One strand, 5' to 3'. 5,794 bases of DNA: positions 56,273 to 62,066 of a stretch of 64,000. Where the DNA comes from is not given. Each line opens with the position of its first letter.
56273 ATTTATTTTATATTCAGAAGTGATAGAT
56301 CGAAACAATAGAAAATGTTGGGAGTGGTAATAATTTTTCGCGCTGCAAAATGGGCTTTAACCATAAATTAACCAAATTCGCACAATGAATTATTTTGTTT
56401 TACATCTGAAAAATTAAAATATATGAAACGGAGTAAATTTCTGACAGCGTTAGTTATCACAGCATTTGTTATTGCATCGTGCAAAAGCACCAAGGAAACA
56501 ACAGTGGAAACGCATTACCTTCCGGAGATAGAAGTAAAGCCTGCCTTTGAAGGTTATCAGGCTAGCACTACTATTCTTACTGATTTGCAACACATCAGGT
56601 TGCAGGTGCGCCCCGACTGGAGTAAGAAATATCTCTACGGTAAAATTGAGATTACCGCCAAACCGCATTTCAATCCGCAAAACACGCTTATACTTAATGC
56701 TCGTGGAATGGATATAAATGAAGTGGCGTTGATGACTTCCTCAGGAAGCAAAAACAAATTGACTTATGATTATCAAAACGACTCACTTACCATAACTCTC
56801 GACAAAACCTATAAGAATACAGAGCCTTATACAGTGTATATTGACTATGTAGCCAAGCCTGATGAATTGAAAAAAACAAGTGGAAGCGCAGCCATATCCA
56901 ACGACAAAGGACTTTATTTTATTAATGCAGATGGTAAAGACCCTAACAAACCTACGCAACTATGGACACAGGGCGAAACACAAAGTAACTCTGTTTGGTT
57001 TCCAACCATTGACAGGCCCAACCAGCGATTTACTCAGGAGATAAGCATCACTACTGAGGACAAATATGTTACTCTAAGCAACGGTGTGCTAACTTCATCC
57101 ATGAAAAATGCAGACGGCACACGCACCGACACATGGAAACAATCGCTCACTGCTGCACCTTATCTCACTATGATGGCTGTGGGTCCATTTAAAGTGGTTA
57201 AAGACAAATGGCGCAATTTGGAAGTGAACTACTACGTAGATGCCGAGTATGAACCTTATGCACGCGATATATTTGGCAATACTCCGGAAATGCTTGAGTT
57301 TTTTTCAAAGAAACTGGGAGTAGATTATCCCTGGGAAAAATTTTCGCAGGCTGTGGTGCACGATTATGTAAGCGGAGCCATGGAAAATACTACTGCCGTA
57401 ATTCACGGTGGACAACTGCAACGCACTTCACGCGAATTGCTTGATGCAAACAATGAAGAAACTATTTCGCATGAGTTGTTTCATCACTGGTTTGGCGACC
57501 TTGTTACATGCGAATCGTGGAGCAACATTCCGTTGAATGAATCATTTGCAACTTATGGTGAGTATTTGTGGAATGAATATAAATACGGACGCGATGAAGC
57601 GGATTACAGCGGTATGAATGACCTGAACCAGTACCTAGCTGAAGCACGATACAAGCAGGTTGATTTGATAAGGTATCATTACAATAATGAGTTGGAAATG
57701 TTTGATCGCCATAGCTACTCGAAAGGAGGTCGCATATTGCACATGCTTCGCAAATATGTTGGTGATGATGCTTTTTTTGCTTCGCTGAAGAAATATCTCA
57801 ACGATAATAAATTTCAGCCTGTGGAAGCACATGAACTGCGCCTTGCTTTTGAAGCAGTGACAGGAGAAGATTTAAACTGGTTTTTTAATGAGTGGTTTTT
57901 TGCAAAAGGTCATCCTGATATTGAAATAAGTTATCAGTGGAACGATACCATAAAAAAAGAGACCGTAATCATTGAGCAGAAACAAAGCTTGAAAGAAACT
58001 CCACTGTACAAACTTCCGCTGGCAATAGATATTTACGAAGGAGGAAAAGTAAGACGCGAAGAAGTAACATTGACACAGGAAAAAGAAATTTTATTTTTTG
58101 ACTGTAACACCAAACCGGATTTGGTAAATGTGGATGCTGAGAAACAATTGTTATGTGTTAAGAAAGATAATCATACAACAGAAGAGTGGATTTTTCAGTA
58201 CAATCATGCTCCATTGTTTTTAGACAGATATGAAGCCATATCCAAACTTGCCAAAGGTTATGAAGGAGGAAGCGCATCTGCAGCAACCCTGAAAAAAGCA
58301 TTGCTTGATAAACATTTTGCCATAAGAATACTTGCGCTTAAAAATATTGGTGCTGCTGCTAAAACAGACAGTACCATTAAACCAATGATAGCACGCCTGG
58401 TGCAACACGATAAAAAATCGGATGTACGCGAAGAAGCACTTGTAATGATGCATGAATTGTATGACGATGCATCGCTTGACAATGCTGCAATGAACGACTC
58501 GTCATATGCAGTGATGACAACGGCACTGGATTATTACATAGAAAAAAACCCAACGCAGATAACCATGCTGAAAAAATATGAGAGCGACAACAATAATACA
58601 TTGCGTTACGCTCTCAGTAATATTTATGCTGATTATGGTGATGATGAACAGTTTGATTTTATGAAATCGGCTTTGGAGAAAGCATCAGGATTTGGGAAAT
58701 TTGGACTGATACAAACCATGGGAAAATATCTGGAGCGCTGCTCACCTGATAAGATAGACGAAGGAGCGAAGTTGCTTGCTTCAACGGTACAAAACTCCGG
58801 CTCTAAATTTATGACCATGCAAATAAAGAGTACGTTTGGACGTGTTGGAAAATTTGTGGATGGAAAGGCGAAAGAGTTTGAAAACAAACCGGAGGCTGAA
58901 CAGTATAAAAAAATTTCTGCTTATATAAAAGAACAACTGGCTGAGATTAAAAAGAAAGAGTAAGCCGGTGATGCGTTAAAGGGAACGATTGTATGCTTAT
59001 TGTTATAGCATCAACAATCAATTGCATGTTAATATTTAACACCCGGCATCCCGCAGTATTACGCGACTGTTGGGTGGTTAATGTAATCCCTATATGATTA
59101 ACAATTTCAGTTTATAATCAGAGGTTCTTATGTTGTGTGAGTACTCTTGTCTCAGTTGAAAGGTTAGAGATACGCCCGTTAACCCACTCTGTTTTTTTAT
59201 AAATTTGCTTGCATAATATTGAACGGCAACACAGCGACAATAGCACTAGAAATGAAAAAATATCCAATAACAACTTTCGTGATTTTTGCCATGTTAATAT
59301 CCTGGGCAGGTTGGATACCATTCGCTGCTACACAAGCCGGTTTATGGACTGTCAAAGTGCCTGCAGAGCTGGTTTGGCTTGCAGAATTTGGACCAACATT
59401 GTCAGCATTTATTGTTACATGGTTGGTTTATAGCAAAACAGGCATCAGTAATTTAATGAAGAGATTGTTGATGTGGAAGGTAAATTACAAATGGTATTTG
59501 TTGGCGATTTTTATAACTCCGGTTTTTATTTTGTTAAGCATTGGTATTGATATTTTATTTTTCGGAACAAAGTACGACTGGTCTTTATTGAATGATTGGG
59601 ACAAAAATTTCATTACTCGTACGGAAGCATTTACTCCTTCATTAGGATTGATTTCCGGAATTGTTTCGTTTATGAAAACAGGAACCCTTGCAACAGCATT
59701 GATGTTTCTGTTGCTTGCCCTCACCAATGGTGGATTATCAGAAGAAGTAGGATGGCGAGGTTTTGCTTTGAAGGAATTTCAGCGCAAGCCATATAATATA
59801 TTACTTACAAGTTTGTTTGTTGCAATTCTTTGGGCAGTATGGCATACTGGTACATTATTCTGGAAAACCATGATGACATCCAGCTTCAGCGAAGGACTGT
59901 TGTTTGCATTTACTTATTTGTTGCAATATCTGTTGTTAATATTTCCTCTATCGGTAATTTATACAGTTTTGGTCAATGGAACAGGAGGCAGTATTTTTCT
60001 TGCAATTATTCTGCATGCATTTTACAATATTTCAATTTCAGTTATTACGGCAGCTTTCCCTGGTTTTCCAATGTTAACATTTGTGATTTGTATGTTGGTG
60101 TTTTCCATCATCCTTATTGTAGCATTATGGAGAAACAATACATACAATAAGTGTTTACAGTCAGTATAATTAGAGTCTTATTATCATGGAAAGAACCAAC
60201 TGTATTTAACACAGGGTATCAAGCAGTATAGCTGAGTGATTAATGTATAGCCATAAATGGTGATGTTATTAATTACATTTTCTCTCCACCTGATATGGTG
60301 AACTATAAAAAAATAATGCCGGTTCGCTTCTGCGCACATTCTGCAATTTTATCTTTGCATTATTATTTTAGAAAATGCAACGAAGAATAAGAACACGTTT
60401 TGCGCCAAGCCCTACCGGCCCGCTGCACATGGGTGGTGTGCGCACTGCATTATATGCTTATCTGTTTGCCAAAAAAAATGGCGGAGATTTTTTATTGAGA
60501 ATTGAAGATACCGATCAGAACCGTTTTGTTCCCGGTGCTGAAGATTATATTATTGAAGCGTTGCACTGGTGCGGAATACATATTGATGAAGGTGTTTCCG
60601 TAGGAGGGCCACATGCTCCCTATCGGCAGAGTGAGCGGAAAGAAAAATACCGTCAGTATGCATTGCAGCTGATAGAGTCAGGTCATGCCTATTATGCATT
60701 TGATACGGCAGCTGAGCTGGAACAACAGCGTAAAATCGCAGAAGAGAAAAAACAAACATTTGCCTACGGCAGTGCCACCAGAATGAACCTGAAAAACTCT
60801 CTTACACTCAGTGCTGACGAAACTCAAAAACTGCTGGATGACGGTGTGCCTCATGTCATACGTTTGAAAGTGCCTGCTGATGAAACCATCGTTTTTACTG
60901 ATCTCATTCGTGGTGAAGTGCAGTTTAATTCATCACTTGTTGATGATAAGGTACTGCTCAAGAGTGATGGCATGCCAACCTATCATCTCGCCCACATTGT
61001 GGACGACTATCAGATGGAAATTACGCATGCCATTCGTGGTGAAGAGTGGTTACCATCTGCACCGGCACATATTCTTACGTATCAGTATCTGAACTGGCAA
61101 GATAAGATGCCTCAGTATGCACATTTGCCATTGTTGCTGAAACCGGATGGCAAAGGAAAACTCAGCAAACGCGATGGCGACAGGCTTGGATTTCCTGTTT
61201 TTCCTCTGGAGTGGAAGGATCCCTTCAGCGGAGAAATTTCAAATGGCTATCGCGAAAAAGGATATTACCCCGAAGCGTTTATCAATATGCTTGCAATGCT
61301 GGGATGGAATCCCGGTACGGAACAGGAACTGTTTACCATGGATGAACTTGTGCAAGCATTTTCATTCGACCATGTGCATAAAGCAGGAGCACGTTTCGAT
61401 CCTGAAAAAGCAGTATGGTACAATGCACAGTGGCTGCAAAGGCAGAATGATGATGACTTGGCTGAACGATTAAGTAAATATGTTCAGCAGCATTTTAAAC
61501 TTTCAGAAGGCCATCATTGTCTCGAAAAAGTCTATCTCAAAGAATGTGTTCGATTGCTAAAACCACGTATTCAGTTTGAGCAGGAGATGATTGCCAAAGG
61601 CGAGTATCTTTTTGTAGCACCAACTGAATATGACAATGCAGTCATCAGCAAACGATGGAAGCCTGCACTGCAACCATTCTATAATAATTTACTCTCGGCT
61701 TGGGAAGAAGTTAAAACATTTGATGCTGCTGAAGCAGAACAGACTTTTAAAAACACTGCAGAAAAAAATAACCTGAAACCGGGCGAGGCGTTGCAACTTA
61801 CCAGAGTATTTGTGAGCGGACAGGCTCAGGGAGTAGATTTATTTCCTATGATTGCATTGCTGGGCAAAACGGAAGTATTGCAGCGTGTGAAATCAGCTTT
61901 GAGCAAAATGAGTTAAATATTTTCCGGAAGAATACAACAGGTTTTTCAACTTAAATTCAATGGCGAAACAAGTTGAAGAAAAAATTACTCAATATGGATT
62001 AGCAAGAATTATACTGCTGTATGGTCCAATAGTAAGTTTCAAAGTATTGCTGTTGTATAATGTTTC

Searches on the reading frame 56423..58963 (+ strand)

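Call 45: search_protein_families(library=pfam, proteins=[window:56423-58963:+], max_evalue=0.001)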
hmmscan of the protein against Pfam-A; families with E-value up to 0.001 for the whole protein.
window:56423-58963:+ (846 aa): 4 families
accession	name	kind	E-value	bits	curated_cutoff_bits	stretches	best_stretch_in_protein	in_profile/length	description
PF01433.26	Peptidase_M1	-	7e-43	147.2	27.7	1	286-491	5-218/218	Peptidase family M1 domain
PF17900.6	Peptidase_M1_N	-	1.3e-21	78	25.8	1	57-248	4-186/186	Peptidase M1 N-terminal domain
PF20168.4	PDS5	-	0.0006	18.2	27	1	620-688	323-396/1053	Sister chromatid cohesion protein PDS5 protein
PF13646.12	HEAT_2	-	0.00065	20.4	27.7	0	622-687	3-66/88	HEAT repeats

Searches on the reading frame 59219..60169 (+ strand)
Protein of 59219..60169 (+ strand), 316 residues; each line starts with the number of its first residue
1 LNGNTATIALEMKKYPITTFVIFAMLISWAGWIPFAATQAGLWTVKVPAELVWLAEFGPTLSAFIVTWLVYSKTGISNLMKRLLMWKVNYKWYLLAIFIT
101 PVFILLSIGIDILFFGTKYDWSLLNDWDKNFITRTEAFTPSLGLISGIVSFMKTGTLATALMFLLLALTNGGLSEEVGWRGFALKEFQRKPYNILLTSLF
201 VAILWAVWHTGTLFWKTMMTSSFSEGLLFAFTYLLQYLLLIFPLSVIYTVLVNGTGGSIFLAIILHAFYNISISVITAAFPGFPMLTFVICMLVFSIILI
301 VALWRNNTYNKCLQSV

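Call 89: search_protein_families(library=pfam, proteins=[window:59219-60169:+], max_evalue=0.001)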
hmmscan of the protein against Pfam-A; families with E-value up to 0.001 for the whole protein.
window:59219-60169:+ (316 aa): 1 family
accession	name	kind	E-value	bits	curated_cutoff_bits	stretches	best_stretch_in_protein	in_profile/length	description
PF02517.21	Rce1-like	-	3.8e-12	46.8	22.4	1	160-271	4-92/93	Type II CAAX prenyl endopeptidase Rce1-like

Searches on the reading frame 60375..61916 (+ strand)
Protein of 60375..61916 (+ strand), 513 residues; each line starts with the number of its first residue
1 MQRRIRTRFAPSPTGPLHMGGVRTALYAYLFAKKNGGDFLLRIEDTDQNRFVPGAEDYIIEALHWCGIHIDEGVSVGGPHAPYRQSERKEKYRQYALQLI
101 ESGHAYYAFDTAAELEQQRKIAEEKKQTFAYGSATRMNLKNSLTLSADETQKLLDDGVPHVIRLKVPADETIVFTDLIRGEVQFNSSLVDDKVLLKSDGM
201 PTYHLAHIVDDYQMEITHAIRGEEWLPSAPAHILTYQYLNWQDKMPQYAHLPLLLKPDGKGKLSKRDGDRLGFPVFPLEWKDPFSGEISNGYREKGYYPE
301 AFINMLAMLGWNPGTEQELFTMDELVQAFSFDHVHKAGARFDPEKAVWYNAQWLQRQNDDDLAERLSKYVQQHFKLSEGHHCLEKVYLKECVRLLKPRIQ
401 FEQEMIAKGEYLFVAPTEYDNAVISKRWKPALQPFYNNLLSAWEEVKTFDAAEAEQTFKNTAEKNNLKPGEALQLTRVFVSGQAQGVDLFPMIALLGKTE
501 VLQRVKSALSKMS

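Call 45: search_protein_families(library=pfam, proteins=[window:60375-61916:+], max_evalue=0.001)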
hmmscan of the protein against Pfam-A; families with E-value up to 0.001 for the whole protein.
window:60375-61916:+ (513 aa): 2 families
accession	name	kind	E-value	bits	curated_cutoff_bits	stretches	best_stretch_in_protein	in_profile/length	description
PF00749.27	tRNA-synt_1c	-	1.1e-90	304.2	23.4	1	5-345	2-311/314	tRNA synthetases class I (E and Q), catalytic domain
PF19269.4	Anticodon_2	-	2.6e-26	93.1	23.6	1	362-509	2-141/141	Anticodon binding domain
